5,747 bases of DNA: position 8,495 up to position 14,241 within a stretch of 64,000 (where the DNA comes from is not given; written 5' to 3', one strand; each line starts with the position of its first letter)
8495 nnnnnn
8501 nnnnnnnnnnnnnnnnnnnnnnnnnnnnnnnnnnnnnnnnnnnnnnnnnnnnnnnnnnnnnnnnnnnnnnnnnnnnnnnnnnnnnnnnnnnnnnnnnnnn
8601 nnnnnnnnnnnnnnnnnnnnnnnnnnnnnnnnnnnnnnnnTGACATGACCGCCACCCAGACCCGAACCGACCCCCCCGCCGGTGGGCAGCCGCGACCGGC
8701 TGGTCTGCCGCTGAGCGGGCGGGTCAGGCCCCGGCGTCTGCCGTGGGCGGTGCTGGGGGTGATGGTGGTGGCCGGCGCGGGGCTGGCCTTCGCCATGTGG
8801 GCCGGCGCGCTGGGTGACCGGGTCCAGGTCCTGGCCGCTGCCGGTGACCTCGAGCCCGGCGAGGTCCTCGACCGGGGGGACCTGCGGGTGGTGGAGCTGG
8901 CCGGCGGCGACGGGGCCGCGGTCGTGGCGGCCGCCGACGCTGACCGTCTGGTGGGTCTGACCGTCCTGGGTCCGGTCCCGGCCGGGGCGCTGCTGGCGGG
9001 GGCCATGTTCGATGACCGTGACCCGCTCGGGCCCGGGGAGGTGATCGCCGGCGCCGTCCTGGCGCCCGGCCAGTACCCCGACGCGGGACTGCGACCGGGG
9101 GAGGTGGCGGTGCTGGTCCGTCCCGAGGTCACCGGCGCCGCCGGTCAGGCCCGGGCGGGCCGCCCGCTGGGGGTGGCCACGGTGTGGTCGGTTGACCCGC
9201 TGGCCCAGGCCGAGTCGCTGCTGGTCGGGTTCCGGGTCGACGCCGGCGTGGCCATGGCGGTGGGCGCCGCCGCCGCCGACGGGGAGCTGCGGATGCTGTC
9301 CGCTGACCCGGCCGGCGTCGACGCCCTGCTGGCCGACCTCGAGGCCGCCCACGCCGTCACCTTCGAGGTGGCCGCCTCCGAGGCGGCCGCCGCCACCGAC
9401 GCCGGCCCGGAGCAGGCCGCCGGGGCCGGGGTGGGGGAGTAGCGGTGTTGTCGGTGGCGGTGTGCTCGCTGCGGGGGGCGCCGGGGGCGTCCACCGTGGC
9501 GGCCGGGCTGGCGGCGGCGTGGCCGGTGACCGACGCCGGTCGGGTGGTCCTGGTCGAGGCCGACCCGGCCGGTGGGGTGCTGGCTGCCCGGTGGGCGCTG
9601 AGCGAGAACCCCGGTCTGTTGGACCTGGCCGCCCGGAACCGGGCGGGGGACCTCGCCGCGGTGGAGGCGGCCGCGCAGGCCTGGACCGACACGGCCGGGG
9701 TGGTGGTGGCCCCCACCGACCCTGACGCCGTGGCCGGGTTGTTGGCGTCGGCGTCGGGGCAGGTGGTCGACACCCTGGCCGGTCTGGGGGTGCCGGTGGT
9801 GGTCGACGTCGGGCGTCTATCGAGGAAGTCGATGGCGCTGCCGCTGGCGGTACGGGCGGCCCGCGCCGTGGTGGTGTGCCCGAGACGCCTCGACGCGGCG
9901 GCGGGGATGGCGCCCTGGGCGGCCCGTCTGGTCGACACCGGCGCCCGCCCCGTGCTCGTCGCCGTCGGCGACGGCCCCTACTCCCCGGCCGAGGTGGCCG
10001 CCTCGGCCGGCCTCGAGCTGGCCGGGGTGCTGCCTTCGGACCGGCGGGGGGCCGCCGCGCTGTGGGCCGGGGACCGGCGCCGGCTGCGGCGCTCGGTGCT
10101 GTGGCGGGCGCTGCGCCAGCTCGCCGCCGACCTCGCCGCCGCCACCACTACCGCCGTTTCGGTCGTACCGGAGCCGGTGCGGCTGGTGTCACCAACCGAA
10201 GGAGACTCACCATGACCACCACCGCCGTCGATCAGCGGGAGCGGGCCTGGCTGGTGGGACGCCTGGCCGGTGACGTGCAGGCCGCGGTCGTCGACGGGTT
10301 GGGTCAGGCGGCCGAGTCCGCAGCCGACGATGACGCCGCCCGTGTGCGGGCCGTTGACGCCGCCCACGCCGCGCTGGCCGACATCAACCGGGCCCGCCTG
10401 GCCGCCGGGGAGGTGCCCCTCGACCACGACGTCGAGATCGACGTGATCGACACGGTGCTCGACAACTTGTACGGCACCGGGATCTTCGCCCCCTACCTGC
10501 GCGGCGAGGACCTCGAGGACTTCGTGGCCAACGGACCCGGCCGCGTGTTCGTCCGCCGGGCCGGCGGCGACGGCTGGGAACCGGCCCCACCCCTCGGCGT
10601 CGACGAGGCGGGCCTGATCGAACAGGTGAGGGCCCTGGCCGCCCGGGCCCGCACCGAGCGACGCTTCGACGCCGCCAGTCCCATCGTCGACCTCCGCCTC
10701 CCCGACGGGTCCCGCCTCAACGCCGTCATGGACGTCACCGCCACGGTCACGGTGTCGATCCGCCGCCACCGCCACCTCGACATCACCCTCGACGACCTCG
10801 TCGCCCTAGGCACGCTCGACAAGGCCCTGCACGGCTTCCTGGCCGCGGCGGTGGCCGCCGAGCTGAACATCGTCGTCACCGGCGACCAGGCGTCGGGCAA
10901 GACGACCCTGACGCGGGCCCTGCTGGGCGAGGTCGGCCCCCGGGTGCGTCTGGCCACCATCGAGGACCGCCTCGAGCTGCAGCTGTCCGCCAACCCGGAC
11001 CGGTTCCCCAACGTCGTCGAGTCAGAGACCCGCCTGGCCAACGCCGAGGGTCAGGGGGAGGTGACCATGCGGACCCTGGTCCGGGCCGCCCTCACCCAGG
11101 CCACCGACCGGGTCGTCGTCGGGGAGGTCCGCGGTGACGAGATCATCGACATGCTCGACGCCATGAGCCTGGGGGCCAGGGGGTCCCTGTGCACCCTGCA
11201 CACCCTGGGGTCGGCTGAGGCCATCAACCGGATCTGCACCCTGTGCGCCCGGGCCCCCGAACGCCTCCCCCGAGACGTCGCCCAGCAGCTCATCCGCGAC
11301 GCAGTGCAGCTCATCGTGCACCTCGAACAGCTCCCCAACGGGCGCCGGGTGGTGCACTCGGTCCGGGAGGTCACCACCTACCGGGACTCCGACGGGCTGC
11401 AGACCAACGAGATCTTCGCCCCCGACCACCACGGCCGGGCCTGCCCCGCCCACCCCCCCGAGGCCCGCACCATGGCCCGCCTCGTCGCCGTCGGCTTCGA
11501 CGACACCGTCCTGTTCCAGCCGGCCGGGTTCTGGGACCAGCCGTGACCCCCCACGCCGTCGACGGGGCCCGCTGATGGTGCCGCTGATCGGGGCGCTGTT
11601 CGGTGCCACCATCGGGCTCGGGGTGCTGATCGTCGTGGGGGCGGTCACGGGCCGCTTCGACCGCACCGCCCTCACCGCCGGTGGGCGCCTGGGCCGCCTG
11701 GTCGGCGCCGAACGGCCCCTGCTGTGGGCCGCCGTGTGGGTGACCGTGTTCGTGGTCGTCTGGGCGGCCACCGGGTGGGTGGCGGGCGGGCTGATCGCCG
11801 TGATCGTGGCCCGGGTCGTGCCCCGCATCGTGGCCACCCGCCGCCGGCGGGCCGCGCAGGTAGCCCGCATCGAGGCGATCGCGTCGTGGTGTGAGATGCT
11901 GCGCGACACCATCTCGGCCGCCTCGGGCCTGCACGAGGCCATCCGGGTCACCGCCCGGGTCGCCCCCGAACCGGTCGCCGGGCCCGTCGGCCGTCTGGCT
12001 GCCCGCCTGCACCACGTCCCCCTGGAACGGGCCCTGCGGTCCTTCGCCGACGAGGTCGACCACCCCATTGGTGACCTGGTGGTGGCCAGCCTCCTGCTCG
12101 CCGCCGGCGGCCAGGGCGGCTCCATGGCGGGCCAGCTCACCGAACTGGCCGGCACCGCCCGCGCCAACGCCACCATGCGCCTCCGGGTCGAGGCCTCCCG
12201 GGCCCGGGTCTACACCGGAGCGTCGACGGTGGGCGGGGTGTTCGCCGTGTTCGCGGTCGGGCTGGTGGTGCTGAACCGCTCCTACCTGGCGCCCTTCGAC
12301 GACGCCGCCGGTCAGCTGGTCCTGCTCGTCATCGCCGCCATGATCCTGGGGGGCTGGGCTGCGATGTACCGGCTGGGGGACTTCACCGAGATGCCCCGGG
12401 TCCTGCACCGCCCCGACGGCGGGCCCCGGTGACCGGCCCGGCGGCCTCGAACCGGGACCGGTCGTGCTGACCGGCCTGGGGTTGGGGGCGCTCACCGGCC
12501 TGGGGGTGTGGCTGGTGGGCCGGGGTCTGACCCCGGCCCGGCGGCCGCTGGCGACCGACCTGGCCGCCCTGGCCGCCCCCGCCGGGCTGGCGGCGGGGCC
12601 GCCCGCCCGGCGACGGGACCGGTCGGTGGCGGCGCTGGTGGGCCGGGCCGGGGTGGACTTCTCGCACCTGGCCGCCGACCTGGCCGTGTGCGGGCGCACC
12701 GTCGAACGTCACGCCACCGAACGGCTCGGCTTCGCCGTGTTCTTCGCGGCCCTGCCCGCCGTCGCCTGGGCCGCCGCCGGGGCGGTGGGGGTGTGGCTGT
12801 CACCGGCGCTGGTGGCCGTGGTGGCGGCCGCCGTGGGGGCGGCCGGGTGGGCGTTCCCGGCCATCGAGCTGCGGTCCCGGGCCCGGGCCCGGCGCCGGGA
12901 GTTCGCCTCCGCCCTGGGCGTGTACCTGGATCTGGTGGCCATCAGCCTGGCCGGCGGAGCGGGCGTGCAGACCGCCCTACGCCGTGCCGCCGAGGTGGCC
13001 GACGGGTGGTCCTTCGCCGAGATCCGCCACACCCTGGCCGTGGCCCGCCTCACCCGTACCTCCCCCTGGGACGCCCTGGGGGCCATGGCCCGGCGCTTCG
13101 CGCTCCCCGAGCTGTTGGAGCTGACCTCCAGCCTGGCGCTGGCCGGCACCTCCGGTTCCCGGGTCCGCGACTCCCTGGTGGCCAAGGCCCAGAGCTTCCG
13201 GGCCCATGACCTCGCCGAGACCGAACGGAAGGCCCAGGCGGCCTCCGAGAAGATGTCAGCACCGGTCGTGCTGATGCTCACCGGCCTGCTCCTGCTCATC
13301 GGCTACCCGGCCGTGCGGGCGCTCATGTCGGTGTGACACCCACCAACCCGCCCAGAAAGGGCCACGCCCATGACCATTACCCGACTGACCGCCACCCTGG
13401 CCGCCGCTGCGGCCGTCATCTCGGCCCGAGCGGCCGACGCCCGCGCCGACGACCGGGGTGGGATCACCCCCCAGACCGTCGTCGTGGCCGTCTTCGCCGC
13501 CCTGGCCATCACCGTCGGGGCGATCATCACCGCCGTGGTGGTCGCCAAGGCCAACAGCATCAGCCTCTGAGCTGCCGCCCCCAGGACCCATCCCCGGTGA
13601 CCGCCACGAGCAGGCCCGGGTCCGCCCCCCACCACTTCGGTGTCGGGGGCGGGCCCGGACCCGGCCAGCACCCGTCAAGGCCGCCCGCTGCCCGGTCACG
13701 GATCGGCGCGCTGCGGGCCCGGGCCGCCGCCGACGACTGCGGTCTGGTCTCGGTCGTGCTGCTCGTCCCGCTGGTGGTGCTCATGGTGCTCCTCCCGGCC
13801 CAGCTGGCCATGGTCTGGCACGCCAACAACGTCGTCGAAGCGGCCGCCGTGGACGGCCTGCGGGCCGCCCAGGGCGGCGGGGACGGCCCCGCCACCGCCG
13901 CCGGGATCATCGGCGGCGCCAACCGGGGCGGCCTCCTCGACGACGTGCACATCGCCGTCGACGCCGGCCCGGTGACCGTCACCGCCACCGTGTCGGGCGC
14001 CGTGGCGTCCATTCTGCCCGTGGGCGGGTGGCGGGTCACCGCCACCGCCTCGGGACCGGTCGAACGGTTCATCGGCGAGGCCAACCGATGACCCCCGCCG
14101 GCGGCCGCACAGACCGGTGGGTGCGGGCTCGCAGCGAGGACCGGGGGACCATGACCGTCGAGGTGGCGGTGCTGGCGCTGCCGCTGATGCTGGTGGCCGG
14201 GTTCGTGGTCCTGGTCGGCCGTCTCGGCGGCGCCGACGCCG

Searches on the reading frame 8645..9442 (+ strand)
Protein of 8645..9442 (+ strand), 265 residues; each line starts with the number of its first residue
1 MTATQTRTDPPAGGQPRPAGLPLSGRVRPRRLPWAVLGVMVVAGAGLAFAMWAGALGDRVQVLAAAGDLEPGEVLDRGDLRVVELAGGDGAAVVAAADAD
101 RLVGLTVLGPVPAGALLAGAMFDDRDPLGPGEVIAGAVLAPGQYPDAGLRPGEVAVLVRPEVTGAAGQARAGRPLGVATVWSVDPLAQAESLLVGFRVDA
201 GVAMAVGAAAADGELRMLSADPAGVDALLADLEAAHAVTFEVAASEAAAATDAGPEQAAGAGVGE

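Call 22: search_protein_families(library=pfam, proteins=[window:8645-9442:+], max_evalue=0.01)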
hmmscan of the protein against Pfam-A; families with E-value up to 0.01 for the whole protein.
window:8645-9442:+ (265 aa): 1 family
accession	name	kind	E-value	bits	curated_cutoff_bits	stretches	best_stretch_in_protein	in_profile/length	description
PF08666.17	SAF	-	6.8e-05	23.8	21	1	61-121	2-61/63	SAF domain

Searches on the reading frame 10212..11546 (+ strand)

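Call 22: search_protein_families(library=pfam, proteins=[window:10212-11546:+], max_evalue=0.01)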
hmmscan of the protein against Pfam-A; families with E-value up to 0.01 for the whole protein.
window:10212-11546:+ (444 aa): 3 families
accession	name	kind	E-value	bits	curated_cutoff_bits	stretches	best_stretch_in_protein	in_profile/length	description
PF00437.27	T2SSE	-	1.3e-31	110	24.9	1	136-369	46-273/370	Type II/IV secretion system protein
PF13401.12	AAA_22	-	0.002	18.9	27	1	219-303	7-90/130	AAA domain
PF13191.12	AAA_16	-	0.0028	18.6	32.6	1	204-302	10-104/167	AAA ATPase domain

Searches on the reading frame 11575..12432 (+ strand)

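Call 22: search_protein_families(library=pfam, proteins=[window:11575-12432:+], max_evalue=0.01)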
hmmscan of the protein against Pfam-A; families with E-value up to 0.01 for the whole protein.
window:11575-12432:+ (285 aa): 1 family
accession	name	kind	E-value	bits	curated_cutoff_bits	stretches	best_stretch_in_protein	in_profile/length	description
PF00482.28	T2SSF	-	6.7e-05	23.3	25.2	1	105-230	1-123/125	Type II secretion system (T2SS), protein F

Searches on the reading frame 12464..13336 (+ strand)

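Call 22: search_protein_families(library=pfam, proteins=[window:12464-13336:+], max_evalue=0.01)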
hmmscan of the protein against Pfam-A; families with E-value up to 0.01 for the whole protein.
window:12464-13336:+ (290 aa): 1 family
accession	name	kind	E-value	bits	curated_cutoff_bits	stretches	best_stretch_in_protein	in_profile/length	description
PF00482.28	T2SSF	-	6.5e-11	42.7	25.2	1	155-282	2-125/125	Type II secretion system (T2SS), protein F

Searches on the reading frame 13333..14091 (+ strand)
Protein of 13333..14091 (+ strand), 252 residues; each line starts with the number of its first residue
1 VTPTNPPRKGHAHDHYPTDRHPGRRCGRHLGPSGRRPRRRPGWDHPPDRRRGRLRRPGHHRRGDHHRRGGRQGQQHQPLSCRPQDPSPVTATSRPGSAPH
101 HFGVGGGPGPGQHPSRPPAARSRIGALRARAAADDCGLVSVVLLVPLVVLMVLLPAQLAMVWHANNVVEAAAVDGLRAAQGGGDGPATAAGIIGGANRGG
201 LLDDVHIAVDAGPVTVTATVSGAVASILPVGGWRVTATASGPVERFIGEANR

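Call 71: search_protein_families(library=pfam, proteins=[window:13333-14091:+], max_evalue=0.01)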
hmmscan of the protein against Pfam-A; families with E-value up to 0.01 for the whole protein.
window:13333-14091:+ (252 aa): 1 family
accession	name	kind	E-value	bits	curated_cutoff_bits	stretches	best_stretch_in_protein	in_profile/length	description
PF07811.17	TadE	-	0.00016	22.2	22.9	1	142-177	8-43/43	TadE-like protein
